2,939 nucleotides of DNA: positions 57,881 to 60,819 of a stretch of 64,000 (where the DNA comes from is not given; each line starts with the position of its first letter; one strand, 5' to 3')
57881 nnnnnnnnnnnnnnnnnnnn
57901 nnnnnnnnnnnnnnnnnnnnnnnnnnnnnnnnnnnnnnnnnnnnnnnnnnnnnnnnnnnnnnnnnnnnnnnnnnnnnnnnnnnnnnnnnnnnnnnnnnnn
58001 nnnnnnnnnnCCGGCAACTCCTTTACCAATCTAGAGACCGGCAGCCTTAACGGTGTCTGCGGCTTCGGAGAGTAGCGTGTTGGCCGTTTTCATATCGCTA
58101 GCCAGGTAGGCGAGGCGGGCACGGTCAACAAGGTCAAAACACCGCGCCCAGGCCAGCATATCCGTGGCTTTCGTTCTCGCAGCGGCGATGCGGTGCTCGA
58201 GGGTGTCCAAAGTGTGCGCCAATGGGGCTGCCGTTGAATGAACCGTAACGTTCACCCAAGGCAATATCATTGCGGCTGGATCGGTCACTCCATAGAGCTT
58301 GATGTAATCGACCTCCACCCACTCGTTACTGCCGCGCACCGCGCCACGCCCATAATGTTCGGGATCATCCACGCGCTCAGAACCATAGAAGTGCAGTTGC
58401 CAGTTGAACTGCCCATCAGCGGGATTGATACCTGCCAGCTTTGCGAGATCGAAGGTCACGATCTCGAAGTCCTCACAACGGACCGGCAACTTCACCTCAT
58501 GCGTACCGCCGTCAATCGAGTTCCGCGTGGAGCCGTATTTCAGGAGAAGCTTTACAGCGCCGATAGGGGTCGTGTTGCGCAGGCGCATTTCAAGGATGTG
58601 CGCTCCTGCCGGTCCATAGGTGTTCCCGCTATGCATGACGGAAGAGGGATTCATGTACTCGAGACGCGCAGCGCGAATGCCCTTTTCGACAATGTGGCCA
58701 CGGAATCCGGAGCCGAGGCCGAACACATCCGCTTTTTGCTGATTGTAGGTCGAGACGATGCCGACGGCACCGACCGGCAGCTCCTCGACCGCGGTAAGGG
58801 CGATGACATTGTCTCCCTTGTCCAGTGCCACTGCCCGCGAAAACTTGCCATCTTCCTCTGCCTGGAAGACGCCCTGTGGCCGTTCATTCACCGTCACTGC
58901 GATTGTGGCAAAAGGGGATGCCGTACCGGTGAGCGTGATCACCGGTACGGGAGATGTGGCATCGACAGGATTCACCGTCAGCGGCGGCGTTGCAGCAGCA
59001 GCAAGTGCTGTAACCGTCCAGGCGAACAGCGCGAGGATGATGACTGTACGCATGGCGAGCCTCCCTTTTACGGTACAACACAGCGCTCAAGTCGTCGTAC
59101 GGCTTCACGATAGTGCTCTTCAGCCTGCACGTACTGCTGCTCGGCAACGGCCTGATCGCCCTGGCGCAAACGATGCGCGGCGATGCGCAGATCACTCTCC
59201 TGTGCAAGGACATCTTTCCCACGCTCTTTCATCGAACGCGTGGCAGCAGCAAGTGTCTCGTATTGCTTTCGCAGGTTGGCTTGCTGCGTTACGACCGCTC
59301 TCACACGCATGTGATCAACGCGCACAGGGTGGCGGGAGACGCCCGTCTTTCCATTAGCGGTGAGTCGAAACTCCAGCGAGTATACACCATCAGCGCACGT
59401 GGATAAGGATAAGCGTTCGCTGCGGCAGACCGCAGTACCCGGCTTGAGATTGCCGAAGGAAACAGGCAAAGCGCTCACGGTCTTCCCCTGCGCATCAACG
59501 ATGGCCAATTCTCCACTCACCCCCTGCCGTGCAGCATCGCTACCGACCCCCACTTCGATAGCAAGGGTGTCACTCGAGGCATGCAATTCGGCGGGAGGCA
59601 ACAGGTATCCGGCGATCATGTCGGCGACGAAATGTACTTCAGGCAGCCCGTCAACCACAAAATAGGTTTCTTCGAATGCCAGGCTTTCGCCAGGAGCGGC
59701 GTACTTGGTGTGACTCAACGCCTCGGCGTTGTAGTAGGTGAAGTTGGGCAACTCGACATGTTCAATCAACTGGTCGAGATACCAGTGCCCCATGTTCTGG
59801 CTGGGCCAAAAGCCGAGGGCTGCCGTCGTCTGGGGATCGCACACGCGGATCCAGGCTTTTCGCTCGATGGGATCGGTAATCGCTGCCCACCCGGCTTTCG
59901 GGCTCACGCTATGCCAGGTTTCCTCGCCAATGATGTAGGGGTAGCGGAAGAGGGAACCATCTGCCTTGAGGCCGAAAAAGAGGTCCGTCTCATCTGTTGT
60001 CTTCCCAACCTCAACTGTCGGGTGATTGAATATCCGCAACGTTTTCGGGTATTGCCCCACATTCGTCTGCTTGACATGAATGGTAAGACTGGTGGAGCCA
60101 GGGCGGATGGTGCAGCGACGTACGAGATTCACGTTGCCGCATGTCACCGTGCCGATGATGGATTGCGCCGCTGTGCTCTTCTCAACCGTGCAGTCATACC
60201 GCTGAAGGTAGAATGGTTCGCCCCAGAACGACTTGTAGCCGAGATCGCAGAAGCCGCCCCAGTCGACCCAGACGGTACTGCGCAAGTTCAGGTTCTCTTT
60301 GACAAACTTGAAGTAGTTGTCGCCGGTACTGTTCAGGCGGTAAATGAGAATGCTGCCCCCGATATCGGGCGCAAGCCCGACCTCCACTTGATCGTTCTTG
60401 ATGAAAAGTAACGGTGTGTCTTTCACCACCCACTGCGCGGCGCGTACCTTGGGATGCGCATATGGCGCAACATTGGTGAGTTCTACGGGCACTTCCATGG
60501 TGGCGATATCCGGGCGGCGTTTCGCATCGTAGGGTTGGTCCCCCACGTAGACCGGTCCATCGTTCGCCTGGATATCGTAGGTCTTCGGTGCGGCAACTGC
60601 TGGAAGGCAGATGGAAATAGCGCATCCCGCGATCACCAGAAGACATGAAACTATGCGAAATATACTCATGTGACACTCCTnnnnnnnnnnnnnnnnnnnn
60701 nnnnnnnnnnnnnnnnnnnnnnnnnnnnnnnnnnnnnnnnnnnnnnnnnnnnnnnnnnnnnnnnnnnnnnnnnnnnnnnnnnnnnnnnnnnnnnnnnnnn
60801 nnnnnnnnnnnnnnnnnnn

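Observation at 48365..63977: Five-gene cassette of giant and medium, mostly signal-peptide-bearing, proteins with a shared C-terminal module and Ca-loop repeats: candidate novel extracellular glycan-processing machine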

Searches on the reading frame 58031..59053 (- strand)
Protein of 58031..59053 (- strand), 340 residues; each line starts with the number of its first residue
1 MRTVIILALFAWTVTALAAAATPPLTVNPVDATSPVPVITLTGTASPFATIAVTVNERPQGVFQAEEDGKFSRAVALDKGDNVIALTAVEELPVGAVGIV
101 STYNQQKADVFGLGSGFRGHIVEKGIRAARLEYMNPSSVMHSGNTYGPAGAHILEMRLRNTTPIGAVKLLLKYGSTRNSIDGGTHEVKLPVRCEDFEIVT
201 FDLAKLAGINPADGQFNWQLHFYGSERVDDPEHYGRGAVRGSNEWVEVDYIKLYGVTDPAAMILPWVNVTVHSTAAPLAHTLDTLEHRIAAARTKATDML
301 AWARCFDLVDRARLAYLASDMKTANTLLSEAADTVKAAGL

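Call 5: search_protein_families(library=pfam, proteins=[window:58031-59053:-], max_evalue=0.1)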
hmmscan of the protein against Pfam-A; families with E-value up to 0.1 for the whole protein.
window:58031-59053:- (340 aa): 2 families
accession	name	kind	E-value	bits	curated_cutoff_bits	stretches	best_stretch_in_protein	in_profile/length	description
PF09136.16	Glucodextran_B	-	1.3e-05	25.5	27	1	28-90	7-67/83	Glucodextranase, domain B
PF17936.7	Big_6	-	0.029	15.1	27.6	1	40-77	16-54/83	Bacterial Ig domain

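Call 6: search_protein_families(library=ncbifam, proteins=[window:58031-59053:-], max_evalue=0.1)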
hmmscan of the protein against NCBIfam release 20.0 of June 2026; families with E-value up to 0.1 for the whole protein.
window:58031-59053:- (340 aa): 0 families

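Call 21: find_encoding_contigs(protein=window:58031-59053:-, flank=10000, max_places=4)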
Protein window:58031-59053:- (340 aa): no gene with exactly this product is on record in the collection.

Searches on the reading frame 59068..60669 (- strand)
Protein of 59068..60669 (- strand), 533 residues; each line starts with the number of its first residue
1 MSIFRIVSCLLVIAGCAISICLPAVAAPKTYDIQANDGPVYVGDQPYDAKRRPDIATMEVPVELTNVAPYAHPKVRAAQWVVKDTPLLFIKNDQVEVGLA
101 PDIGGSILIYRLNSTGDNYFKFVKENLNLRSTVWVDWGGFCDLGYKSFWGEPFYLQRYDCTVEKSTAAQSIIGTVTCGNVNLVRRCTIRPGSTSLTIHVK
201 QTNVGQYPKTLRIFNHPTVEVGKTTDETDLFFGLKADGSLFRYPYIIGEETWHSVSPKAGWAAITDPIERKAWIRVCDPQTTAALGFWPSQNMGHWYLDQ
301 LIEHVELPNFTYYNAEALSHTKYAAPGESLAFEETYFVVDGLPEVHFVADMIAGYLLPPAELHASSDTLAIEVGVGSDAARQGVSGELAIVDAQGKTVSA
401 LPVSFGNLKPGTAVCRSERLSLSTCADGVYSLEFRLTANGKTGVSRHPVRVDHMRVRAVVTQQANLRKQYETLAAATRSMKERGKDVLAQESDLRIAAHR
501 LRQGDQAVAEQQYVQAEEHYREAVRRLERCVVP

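Call 5: search_protein_families(library=pfam, proteins=[window:59068-60669:-], max_evalue=0.1)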
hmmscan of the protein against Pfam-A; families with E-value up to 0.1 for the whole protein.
window:59068-60669:- (533 aa): 0 families

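Call 6: search_protein_families(library=ncbifam, proteins=[window:59068-60669:-], max_evalue=0.1)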
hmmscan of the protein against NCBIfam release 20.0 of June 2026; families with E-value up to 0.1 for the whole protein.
window:59068-60669:- (533 aa): 0 families

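Call 11: search_solved_structures(query=window:59068-60669:-, max_evalue=1)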
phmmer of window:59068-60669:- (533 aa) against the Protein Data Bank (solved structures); distinct sequences matched with E-value up to 1: 0.

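Call 14: list_cluster_members(proteins=[P0001, window:59068-60669:-, window:58031-59053:-, window:48365-52792:-, window:45860-48325:-, window:42511-43776:-])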
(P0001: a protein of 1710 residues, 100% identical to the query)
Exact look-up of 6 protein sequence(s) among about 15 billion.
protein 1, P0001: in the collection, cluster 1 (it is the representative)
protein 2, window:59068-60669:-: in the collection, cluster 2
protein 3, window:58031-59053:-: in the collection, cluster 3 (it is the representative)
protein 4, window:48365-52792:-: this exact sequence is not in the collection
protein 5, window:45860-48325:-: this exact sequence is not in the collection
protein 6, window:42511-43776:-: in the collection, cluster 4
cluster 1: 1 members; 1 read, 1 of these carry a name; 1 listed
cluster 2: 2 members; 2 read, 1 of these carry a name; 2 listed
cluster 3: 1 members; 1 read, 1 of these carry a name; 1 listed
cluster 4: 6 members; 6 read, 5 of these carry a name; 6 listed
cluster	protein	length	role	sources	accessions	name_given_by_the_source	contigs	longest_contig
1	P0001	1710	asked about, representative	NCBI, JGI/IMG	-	hypothetical protein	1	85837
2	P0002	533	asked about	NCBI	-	-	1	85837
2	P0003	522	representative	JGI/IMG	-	hypothetical protein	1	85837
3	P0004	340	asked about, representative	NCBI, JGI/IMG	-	hypothetical protein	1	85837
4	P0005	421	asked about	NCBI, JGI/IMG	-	L-rhamnose isomerase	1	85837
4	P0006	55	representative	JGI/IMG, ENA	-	hypothetical protein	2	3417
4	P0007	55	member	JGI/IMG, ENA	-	hypothetical protein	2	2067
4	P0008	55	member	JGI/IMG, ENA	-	hypothetical protein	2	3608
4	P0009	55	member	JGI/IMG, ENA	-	hypothetical protein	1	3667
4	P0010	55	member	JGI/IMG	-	-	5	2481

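Call 65: search_solved_structures(query=A4, max_evalue=10)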
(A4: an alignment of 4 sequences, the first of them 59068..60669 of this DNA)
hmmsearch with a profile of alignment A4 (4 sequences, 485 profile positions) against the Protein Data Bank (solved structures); distinct sequences matched with E-value up to 10: 6.
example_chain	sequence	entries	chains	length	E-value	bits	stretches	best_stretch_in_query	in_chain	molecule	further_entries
2kd0_A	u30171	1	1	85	0.22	13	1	323-391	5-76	LRR repeats and ubiquitin-like domain-containing protein At2g30105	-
6nz0_Z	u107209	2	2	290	0.3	12.5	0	378-412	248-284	Dyslexia-associated protein KIAA0319-like protein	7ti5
6vr8_I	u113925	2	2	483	0.92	10.9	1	374-449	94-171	Mur ligase middle domain protein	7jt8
7ufp_I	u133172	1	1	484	0.93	10.9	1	374-449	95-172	Mur ligase middle domain protein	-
2hcz_X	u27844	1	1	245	0.98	10.9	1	317-410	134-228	Beta-expansin 1a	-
8t6c_E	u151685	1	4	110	1.4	10.4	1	206-274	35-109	T33-18.2 : A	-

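Call 105: search_protein_families(library=pfam, alignment_id=A5, max_evalue=1)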
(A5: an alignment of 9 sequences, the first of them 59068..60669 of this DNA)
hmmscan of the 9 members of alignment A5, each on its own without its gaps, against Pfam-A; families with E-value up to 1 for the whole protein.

A. member 1, window:59068-60669:- (533 aa): 3 families
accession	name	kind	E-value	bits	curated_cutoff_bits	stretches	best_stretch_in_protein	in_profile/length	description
PF06156.18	YabA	-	0.2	12.7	30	1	455-524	2-70/103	Initiation control protein YabA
PF22262.2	DUF6950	-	0.27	11.8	27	1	462-512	45-99/134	Domain of unknown function (DUF6950)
PF17078.10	SHE3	-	0.28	11.3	30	1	455-529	67-140/228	SWI5-dependent HO expression protein 3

B. families by the number of members that match (of 9 scanned): 14 families
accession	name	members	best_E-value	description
PF17128.10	DUF5107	5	0.0007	Domain of unknown function (DUF5107)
PF14315.11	DUF4380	4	0.0011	Domain of unknown function (DUF4380)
PF11797.14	WxLIP_HBD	2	0.0079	WxL Interacting Protein, host binding domain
PF19079.5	CFSR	1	0.0072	Collagen-flanked surface repeat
PF10633.15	NPCBM_assoc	1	0.0094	NPCBM-associated, NEW3 domain of alpha-galactosidase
PF12021.13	DUF3509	1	0.041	Protein of unknown function (DUF3509)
PF17874.7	TPR_MalT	1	0.077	MalT-like TPR region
PF14609.11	GCP5-Mod21_N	1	0.1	Gamma-Tubulin ring complex non-core subunit mod21, N-terminal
PF24421.1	Ig_J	1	0.12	Tip attachment protein J, Ig-like domain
PF09451.16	ATG27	1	0.12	Autophagy-related protein 27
PF16967.11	TcfC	1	0.15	E-set like domain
PF06156.18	YabA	1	0.2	Initiation control protein YabA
PF22262.2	DUF6950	1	0.27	Domain of unknown function (DUF6950)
PF17078.10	SHE3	1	0.28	SWI5-dependent HO expression protein 3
